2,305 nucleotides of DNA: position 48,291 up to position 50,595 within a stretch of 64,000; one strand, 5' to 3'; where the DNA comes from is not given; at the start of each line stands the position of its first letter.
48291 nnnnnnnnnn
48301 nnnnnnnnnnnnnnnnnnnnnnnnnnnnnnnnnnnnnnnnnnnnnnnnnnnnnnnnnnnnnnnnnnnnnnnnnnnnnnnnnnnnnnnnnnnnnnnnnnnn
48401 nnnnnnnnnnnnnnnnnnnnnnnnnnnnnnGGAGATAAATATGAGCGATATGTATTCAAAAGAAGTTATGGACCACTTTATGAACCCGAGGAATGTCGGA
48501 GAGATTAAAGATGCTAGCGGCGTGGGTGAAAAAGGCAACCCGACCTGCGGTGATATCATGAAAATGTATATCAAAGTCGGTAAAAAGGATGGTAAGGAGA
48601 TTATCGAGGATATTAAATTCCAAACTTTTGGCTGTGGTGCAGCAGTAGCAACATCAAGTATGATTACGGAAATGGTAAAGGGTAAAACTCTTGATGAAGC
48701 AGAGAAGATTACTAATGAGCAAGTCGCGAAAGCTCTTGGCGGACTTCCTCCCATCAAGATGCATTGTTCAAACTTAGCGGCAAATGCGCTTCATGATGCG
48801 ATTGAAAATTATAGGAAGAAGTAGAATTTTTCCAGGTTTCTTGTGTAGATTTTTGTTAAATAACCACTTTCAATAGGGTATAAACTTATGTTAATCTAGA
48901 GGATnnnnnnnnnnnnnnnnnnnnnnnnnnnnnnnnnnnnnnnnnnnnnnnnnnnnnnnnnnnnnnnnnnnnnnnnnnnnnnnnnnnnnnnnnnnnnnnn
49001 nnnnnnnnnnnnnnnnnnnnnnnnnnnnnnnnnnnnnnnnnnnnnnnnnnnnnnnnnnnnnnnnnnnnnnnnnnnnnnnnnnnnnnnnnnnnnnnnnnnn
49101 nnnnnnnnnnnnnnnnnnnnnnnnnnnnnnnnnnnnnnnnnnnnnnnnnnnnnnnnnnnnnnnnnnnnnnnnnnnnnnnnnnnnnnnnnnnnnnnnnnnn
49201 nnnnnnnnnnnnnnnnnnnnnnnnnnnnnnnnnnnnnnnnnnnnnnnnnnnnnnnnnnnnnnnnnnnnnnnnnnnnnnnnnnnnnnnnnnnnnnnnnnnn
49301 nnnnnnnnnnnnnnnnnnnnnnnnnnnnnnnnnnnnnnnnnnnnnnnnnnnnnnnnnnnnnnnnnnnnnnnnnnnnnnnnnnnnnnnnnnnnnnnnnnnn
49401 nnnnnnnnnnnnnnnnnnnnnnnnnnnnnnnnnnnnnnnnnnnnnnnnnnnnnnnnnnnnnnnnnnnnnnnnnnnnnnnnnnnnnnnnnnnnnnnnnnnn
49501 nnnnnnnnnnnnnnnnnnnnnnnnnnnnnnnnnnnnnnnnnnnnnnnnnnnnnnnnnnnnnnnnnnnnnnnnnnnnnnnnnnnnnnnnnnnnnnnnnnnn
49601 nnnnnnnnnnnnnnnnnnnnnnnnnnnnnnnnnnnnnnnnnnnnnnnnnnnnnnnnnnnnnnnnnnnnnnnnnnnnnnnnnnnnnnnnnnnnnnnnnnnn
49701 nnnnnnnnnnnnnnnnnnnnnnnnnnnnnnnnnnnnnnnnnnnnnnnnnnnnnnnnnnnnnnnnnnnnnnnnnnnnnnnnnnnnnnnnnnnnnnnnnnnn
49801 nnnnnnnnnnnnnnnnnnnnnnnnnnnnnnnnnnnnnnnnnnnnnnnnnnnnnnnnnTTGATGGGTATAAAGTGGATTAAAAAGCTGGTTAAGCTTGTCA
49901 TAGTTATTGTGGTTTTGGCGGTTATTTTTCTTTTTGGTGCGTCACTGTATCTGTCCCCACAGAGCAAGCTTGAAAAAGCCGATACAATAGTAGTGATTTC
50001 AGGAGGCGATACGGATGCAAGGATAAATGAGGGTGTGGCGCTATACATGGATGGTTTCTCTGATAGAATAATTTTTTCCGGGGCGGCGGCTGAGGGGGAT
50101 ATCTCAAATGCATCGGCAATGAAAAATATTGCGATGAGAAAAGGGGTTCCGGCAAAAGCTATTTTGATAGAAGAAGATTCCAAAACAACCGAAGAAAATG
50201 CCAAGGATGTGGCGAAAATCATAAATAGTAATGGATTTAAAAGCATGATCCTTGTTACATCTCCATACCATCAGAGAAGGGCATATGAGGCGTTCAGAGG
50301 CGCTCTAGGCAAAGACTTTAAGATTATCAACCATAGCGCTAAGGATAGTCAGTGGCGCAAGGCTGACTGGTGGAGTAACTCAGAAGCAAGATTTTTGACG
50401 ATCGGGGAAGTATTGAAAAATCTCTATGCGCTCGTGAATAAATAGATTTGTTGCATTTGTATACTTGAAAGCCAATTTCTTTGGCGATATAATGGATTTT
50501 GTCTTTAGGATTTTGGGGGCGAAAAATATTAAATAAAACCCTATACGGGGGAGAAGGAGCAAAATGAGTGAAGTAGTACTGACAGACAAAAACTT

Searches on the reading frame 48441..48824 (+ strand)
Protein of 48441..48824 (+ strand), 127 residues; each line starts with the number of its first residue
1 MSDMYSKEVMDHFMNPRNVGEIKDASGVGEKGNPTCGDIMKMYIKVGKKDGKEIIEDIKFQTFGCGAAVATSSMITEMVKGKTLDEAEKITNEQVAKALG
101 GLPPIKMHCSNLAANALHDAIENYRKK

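Call 46: search_protein_families(library=pfam, proteins=[window:48441-48824:+], max_evalue=0.00001)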
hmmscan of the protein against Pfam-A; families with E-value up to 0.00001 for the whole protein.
window:48441-48824:+ (127 aa): 1 family
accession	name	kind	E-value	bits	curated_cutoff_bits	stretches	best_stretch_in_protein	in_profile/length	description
PF01592.21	NifU_N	-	2.5e-49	167.1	22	1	4-127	1-123/127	NifU-like N terminal domain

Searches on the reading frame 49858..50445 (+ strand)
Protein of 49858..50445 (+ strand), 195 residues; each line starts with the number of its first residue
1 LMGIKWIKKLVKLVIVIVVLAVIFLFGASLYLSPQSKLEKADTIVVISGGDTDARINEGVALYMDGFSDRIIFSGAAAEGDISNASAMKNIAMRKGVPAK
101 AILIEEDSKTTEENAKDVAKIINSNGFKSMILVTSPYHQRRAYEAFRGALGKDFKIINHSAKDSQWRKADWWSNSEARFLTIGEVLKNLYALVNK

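Call 47: search_protein_families(library=pfam, proteins=[window:49858-50445:+], max_evalue=0.00001)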
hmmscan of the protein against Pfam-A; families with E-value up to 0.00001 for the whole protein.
window:49858-50445:+ (195 aa): 1 family
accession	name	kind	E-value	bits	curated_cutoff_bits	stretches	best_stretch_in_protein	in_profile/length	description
PF02698.23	DUF218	-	9.4e-27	94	27.6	1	42-157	1-106/133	DUF218 domain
